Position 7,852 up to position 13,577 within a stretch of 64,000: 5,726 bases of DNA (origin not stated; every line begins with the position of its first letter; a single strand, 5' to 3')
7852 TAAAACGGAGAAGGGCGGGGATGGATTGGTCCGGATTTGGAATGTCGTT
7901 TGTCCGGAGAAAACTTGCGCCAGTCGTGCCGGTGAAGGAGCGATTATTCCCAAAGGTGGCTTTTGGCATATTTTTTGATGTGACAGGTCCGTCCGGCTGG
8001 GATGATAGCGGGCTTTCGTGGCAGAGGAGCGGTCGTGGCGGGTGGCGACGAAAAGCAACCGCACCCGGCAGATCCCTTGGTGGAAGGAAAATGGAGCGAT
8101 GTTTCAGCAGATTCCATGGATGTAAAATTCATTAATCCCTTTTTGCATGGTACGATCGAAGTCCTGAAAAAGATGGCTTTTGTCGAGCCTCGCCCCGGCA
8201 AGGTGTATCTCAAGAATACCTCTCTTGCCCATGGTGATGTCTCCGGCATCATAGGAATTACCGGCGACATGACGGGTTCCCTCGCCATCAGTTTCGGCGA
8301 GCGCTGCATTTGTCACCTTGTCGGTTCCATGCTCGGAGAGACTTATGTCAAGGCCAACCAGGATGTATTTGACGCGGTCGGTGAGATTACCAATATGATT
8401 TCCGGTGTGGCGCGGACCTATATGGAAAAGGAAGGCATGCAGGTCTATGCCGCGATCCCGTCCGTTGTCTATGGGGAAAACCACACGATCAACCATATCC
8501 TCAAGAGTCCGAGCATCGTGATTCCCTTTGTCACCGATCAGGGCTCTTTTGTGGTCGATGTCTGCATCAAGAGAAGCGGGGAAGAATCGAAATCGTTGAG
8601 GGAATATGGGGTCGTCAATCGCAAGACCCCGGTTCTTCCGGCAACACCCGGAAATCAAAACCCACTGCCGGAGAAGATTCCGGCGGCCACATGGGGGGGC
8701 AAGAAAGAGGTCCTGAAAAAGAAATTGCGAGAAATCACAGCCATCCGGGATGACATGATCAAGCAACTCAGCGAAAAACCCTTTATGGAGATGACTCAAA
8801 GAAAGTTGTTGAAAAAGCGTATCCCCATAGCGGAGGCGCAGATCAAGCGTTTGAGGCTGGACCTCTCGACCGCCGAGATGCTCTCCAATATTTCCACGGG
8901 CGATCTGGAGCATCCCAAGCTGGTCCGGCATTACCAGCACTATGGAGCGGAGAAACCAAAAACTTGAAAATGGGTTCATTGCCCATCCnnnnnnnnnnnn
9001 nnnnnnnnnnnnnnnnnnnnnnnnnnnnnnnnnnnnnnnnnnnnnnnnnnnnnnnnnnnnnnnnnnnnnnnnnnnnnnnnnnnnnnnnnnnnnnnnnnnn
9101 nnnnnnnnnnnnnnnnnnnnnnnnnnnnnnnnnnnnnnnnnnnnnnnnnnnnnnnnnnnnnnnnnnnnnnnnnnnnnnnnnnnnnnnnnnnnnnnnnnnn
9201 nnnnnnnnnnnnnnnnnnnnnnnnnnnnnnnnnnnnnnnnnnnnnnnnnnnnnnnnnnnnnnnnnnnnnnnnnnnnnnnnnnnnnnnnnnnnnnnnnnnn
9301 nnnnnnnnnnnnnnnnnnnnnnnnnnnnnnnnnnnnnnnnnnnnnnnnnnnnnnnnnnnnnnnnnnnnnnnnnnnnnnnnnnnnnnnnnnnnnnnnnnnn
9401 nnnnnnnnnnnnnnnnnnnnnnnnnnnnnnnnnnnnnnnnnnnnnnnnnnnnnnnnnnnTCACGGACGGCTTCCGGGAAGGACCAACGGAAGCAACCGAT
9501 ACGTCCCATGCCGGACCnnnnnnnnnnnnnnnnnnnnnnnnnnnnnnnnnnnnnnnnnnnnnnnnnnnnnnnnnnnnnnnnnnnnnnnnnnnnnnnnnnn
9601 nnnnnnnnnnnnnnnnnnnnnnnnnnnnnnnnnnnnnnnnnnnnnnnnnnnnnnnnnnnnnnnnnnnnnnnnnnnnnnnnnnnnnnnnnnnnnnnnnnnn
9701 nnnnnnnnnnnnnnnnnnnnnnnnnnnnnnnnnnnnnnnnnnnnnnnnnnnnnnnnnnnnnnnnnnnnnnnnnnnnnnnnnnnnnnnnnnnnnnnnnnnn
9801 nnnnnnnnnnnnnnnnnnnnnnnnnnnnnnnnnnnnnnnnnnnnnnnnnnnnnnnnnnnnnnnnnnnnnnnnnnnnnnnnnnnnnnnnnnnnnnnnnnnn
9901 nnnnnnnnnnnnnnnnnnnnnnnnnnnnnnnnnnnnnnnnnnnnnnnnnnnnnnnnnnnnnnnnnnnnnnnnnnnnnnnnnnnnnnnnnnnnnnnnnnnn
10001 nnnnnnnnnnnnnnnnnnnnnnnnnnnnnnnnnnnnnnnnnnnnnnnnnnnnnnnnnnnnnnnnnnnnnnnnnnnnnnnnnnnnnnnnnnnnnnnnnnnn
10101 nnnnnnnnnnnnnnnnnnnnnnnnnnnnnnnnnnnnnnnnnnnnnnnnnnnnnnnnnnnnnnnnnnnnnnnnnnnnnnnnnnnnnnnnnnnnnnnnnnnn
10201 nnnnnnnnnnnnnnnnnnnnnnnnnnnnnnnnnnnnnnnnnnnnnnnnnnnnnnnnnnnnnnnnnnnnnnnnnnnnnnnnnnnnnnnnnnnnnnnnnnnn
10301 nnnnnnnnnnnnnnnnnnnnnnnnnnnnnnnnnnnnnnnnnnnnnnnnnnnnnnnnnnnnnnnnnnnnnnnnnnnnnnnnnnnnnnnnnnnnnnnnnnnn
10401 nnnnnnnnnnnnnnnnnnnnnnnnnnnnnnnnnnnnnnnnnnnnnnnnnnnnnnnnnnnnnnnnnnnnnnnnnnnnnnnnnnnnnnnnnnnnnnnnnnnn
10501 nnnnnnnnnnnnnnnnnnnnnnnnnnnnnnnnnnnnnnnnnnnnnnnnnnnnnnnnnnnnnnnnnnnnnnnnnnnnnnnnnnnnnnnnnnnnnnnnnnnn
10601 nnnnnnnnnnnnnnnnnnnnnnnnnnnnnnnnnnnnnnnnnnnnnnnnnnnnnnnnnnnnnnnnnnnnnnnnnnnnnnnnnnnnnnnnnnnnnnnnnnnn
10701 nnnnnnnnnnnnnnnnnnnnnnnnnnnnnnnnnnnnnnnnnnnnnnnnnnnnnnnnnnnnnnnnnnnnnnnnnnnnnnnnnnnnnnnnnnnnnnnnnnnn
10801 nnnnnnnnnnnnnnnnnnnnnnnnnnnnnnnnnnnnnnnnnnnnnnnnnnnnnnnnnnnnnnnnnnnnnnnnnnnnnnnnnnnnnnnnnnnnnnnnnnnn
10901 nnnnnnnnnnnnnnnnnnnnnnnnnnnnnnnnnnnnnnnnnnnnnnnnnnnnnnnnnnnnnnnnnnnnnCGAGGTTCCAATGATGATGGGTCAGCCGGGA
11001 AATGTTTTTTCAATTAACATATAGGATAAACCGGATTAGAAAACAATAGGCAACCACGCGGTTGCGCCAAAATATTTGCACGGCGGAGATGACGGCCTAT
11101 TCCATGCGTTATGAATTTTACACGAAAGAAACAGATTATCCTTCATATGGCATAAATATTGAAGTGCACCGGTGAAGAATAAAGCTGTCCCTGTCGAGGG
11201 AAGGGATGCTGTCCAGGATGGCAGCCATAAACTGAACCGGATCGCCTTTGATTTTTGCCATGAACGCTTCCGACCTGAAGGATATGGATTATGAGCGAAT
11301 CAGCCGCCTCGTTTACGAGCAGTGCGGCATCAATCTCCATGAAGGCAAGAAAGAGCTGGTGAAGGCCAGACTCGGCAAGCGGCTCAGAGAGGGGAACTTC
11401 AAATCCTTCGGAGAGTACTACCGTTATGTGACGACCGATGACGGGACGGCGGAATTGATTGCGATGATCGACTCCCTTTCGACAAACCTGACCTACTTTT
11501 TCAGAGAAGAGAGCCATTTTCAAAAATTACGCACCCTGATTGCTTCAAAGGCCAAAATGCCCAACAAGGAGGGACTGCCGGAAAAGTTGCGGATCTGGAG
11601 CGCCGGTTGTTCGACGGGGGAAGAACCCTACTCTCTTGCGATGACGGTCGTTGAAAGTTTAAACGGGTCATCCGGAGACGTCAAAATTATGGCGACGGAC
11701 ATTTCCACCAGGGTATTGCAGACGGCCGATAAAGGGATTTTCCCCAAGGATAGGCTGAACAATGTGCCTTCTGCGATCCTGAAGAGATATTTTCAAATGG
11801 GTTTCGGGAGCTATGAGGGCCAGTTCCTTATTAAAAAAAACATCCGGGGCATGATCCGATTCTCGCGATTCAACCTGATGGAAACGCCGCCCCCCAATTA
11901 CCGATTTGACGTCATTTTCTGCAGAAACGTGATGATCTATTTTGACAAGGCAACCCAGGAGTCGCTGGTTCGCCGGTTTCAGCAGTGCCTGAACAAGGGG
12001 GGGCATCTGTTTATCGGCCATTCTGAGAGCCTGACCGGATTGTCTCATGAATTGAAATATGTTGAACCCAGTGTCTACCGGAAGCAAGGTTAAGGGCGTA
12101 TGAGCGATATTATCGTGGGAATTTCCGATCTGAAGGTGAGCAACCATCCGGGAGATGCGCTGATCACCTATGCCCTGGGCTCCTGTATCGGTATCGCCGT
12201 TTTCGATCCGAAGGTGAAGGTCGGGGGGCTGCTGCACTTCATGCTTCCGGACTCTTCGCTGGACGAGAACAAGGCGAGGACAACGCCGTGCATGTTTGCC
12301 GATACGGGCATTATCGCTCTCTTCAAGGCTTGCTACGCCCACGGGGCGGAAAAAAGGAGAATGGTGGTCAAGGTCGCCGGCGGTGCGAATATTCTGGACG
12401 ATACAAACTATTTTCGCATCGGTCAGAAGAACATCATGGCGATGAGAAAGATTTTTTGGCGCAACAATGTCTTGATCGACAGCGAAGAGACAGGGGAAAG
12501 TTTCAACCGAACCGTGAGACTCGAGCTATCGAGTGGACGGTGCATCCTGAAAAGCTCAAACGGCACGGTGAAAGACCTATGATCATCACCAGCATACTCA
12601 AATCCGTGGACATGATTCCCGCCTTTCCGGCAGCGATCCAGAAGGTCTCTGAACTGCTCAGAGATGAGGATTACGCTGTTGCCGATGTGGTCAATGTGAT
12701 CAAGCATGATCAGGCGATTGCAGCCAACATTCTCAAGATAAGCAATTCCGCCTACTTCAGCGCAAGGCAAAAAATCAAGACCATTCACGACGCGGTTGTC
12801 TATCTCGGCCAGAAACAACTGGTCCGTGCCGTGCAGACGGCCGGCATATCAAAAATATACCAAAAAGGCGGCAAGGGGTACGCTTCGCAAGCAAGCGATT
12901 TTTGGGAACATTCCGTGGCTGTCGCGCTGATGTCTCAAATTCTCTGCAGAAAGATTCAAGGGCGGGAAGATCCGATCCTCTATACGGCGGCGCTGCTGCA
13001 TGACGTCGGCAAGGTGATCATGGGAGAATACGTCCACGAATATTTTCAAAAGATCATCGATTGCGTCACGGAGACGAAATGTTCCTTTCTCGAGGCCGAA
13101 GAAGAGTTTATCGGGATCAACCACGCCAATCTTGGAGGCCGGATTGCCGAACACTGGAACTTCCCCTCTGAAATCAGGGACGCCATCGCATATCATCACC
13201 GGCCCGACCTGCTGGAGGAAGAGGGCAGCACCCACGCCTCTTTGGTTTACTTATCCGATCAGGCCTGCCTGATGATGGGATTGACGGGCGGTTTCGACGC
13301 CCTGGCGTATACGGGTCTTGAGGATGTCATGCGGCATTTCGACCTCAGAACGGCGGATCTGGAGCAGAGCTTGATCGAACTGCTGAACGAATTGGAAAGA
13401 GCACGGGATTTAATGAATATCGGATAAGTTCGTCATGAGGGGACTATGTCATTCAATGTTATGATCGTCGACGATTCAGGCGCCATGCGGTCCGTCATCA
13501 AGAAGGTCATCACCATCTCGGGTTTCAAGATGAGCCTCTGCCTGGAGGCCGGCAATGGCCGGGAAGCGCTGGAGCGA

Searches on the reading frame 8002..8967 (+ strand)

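Call 23: search_protein_families(library=pfam, proteins=[window:8002-8967:+], max_evalue=0.001)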
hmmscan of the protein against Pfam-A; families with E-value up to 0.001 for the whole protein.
window:8002-8967:+ (321 aa): 1 family
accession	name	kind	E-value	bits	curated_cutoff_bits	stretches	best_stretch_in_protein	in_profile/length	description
PF13690.11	CheX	-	2.7e-25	88.7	27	1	80-176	1-93/94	Chemotaxis phosphatase CheX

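Call 26: search_protein_families(library=ncbifam, proteins=[window:8002-8967:+], max_evalue=0.01)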
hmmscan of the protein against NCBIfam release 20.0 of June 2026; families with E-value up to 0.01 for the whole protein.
window:8002-8967:+ (321 aa): 1 family
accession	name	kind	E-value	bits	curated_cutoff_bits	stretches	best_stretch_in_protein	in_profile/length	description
NF041094.1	CheX_Thtogales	equivalog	4e-20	72.1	280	1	39-163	1-126/152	CheY-P phosphatase CheX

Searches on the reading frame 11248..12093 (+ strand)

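Call 23: search_protein_families(library=pfam, proteins=[window:11248-12093:+], max_evalue=0.001)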
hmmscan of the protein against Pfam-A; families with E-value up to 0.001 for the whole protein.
window:11248-12093:+ (281 aa): 7 families
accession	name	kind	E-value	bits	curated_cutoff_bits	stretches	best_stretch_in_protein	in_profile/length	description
PF01739.24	CheR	-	1.4e-62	211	27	1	80-273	1-190/195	CheR methyltransferase, SAM binding domain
PF03705.20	CheR_N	-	2.1e-17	63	27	1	14-64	2-52/53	CheR methyltransferase, all-alpha domain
PF08242.18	Methyltransf_12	-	4e-06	27.9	30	1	205-254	53-98/98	Methyltransferase domain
PF13649.12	Methyltransf_25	-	6.7e-06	27.2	27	1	202-252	47-97/97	Methyltransferase domain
PF13489.12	Methyltransf_23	-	1.7e-05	25.1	27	1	202-256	64-116/164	Methyltransferase domain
PF08241.18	Methyltransf_11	-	3.1e-05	25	21.2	1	200-256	41-95/95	Methyltransferase domain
PF13847.12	Methyltransf_31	-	0.00074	19.7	27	0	218-269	73-122/145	Methyltransferase domain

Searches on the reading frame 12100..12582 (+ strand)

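Call 23: search_protein_families(library=pfam, proteins=[window:12100-12582:+], max_evalue=0.001)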
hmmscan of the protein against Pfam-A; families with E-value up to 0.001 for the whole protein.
window:12100-12582:+ (160 aa): 1 family
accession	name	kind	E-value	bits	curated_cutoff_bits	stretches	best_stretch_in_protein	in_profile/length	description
PF03975.18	CheD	-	3.4e-27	95.2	25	1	48-151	1-107/108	CheD chemotactic sensory transduction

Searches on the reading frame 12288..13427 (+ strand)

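Call 23: search_protein_families(library=pfam, proteins=[window:12288-13427:+], max_evalue=0.001)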
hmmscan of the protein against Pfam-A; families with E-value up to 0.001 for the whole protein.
window:12288-13427:+ (379 aa): 2 families
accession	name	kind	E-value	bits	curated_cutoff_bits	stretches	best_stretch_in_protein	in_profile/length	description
PF08668.18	HDOD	-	4.5e-58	196.4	22.9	1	110-306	1-196/196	HDOD domain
PF01966.28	HD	-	1.1e-13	51.9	22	1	206-324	2-111/116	HD domain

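Call 26: search_protein_families(library=ncbifam, proteins=[window:12288-13427:+], max_evalue=0.01)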
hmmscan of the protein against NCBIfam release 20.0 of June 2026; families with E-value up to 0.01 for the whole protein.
window:12288-13427:+ (379 aa): 7 families
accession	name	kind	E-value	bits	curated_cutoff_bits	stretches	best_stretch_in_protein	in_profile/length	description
TIGR00277.1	HDIG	domain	3e-13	49.4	27.6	1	205-304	5-82/84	HDIG domain-containing metalloprotein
NF045665.1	NTPtran_DVU1551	equivalog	2.3e-07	30.2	315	1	278-327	263-311/359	DVU_1551 family NTP transferase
NF005519.0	PRK07152.1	equivalog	1.5e-05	24.1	315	1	144-362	149-330/361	nicotinate-nucleotide adenylyltransferase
TIGR01596.1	cas3_HD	equivalog_domain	3.1e-05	24.1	43.45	1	207-348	3-114/178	CRISPR-associated endonuclease Cas3''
NF009344.0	PRK12705.1-1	equivalog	6.6e-05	21.7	831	0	278-310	433-465/572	hypothetical protein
TIGR03319.1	RNase_Y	equivalog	0.00015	20.4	454.35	0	204-247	329-371/514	ribonuclease Y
TIGR03276.1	Phn-HD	hypoth_equivalog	0.007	15.9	214.6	0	187-251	7-66/179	phosphonate degradation HD-domain oxygenase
